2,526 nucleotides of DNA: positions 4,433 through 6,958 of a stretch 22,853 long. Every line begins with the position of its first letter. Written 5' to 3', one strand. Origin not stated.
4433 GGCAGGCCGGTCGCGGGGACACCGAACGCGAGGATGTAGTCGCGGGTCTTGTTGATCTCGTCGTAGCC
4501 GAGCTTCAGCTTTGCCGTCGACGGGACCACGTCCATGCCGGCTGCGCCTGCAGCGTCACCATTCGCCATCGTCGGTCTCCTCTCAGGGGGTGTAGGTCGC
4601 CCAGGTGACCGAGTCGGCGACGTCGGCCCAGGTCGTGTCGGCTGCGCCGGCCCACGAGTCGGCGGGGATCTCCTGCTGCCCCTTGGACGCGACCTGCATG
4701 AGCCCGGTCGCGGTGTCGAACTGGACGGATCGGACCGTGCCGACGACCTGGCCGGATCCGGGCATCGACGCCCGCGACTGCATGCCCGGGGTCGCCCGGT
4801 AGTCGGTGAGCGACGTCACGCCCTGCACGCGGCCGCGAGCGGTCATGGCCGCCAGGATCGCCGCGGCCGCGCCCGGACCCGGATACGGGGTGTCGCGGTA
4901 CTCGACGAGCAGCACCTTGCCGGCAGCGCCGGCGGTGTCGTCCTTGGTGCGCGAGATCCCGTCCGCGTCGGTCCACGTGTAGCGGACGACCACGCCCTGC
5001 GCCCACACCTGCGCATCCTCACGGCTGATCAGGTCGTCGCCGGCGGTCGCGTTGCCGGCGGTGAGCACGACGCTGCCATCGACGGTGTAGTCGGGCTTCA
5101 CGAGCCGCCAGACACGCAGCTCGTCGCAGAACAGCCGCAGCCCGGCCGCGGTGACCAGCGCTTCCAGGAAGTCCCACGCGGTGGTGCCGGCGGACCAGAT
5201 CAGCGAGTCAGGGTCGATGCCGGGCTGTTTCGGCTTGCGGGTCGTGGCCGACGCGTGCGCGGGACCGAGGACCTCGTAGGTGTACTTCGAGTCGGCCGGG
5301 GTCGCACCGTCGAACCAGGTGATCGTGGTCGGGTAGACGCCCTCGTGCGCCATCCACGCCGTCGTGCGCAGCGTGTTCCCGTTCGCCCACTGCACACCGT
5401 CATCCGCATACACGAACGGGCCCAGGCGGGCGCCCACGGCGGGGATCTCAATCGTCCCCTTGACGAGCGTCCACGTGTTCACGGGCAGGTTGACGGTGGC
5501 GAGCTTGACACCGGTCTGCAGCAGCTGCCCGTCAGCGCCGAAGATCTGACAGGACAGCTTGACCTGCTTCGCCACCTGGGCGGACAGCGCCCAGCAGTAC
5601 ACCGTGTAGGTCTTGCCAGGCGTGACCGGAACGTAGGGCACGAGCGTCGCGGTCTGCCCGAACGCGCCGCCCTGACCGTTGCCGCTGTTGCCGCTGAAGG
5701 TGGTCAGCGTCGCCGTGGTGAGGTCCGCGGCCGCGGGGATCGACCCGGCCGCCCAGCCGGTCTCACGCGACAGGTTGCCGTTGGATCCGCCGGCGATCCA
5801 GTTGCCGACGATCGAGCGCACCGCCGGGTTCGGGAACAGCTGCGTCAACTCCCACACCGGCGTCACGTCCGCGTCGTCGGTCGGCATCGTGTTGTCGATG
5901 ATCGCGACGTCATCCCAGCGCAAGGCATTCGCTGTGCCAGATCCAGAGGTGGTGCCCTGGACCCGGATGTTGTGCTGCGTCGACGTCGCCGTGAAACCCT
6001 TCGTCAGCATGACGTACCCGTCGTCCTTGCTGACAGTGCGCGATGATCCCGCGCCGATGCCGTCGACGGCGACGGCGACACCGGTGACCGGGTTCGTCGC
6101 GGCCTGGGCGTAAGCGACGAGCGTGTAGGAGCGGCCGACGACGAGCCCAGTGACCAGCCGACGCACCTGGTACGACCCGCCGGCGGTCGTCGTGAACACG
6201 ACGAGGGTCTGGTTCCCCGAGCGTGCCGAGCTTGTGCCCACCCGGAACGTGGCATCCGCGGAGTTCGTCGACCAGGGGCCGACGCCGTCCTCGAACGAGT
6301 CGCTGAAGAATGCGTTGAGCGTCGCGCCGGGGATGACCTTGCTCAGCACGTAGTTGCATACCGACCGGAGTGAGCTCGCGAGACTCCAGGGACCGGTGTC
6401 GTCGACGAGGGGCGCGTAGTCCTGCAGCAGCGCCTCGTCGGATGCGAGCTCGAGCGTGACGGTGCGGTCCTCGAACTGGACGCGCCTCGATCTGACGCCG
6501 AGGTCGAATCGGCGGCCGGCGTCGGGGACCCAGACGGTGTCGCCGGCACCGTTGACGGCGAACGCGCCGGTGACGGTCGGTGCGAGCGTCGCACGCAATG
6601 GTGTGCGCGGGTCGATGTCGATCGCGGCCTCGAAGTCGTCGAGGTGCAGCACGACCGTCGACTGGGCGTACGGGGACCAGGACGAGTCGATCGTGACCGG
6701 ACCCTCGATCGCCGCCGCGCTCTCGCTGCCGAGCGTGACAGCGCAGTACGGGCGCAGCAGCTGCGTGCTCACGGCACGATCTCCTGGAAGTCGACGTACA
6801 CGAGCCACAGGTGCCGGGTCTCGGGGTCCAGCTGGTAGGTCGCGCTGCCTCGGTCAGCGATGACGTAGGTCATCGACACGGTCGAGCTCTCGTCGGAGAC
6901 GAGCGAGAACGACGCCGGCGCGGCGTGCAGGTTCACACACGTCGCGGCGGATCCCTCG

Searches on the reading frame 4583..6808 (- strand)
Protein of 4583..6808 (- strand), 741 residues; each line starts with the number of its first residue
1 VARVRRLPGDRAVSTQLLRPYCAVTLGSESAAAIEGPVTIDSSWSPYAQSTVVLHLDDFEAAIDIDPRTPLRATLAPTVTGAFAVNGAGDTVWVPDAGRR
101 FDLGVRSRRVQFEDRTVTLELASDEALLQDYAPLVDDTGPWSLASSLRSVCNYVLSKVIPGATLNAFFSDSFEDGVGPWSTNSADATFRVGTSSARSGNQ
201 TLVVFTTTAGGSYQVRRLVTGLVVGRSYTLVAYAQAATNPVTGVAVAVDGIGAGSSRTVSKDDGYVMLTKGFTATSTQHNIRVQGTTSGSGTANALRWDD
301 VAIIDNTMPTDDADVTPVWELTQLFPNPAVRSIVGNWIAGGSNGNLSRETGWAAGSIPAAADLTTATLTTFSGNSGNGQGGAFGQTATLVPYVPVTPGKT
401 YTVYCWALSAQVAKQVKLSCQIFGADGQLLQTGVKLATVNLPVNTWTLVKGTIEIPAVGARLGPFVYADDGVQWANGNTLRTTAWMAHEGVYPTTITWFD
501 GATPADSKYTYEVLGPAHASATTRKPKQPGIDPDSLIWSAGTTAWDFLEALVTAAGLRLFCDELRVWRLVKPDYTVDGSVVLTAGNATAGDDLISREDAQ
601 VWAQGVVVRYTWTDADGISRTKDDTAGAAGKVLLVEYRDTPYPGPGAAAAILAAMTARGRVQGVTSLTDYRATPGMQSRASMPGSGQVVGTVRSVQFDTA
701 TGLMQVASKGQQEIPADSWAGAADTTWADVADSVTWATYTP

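Call 10: search_protein_families(library=pfam, proteins=[window:4583-6808:-], max_evalue=0.001)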
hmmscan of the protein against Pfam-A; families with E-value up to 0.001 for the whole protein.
window:4583-6808:- (741 aa): 1 family
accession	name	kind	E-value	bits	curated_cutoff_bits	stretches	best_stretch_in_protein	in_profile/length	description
PF02018.23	CBM_4_9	-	2.5e-10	41.3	25.9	1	165-250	2-87/136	Carbohydrate binding domain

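Call 11: search_protein_families(library=phrogs, proteins=[window:4583-6808:-], max_evalue=0.001)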
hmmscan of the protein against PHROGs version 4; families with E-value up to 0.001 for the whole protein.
window:4583-6808:- (741 aa): 0 families
